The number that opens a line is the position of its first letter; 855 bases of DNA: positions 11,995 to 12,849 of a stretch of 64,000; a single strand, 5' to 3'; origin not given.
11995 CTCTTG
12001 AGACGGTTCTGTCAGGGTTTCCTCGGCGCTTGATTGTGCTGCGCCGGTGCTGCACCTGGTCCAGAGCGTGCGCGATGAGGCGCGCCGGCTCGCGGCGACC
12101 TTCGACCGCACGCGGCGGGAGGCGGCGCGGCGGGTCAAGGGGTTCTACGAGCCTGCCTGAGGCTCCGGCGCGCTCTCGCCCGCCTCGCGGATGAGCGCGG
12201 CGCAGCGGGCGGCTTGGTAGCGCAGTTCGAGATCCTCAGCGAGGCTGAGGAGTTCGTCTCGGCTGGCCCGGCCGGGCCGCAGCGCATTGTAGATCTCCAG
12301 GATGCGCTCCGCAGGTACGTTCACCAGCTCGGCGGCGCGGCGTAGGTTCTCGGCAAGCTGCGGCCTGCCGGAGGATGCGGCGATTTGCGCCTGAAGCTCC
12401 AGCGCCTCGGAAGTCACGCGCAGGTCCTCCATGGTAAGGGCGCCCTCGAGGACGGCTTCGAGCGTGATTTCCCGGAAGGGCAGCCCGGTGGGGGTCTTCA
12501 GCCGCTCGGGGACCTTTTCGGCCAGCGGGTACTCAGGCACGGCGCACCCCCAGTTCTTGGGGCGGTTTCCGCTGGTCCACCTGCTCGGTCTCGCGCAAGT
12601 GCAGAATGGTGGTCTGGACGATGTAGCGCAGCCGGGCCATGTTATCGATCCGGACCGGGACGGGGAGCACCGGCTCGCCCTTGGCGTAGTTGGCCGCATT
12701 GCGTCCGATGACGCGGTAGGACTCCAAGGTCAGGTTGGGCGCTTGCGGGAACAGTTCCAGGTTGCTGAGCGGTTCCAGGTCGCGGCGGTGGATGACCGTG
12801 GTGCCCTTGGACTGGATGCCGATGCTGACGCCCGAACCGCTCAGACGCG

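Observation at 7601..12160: Three successive copies of the uvrC 3' end: repeated cargo insertion onto one gene tail, with no recombinase in sight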

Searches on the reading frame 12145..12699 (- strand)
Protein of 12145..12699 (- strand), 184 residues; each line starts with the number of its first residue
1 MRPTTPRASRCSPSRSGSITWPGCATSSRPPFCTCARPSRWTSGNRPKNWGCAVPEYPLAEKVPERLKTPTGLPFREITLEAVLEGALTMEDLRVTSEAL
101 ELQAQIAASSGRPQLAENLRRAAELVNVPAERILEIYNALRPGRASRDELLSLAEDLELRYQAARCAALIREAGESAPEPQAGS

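Call 5: search_protein_families(library=pfam, proteins=[window:12145-12699:-], max_evalue=0.01)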
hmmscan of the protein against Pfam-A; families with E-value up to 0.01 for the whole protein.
window:12145-12699:- (184 aa): 1 family
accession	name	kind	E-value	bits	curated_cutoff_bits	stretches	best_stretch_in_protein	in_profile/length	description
PF02287.20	Dehydratase_SU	-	4.6e-48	163.1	25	1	55-175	4-124/133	Dehydratase small subunit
